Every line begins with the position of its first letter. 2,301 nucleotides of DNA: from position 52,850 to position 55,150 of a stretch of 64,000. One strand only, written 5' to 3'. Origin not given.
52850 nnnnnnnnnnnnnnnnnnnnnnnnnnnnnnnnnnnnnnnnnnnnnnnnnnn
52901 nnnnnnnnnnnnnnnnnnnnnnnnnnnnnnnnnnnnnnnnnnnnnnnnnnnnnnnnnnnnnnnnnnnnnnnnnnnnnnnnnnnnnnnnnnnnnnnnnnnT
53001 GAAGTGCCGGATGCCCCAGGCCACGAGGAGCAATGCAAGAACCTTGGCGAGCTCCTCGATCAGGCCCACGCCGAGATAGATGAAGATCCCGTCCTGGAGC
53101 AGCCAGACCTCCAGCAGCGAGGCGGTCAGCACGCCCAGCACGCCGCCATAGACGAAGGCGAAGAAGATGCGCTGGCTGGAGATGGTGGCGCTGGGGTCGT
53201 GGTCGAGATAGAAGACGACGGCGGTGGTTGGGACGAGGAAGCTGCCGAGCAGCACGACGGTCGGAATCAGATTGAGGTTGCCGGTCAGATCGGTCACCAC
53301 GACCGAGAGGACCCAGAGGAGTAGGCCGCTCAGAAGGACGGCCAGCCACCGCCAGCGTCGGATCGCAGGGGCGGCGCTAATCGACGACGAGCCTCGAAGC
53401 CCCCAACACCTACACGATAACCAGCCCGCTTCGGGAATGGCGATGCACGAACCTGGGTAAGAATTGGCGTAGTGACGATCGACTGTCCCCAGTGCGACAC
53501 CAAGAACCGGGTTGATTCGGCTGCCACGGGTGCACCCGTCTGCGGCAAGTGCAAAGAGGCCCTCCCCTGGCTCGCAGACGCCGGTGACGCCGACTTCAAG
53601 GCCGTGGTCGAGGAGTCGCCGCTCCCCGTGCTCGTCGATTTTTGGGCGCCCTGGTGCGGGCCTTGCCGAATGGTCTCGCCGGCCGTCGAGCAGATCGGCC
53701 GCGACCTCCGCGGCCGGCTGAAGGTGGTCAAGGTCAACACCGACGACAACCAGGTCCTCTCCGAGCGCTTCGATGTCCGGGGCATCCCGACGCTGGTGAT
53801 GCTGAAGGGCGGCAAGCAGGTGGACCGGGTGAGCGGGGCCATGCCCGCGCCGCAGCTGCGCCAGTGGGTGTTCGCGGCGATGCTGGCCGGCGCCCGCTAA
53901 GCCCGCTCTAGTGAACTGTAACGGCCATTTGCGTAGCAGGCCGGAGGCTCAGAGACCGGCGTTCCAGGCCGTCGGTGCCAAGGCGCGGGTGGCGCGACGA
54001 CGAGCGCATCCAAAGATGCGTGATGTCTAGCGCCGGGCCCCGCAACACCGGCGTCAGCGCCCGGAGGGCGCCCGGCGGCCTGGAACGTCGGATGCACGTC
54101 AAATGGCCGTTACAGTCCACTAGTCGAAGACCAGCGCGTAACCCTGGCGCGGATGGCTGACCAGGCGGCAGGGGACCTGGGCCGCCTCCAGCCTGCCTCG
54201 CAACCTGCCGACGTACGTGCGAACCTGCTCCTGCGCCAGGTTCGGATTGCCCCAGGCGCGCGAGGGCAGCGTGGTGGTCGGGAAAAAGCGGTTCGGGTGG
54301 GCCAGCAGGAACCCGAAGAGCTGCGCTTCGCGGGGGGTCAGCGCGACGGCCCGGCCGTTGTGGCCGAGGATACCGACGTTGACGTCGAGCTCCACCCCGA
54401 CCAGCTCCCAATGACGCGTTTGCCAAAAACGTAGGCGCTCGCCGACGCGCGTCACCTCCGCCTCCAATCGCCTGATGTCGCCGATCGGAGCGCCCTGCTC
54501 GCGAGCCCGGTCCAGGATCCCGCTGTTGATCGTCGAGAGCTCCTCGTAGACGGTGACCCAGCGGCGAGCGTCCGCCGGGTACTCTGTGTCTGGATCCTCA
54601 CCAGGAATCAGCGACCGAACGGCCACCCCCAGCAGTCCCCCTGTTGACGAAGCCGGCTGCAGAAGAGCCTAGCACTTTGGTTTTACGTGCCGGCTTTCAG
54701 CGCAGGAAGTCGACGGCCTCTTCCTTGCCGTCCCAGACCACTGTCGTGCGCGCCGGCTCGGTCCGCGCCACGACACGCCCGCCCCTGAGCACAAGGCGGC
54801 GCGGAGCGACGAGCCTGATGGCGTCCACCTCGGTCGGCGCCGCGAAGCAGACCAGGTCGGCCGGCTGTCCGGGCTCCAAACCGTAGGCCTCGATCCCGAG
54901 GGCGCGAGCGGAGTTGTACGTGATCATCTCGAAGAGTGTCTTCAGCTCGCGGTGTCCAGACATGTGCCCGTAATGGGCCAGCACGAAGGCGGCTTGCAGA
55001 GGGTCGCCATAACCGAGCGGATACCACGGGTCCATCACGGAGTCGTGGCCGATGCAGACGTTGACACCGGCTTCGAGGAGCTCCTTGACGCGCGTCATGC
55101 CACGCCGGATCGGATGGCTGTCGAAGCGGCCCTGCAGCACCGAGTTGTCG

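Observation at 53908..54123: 216-bp MITE-like palindromic element wedged between convergent trxC-type thioredoxin and a wHTH regulator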

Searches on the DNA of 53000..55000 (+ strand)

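Call 7: search_rna_families(source=window, start=53000, end=55000, threshold=evalue, max_evalue=1)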
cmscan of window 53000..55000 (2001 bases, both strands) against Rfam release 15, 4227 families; matches with E-value up to 1: 1.
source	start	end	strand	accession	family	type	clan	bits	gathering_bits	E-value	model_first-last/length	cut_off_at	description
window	54238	54319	+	RF01383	GRIK4_3p_UTR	Gene;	-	19.2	38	0.83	1-94/94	no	GRIK4 3 prime UTR element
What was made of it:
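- On Rfam structured RNA / intrinsic terminator: No relevant Rfam hit at E<=1 (call 7).
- Tried and rejected: Rfam search of 53000-55000 at E<=1 returned only an irrelevant weak hit (call 7).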

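Call 40: search_dna_similar(query=window:53905-54126:+, collection=plasmids, mode=distant, max_evalue=0.01)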
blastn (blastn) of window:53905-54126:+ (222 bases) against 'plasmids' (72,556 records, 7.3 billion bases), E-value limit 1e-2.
No match.
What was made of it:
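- Tried and rejected: blastn of the element against PLSDB plasmids found no match (call 40).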
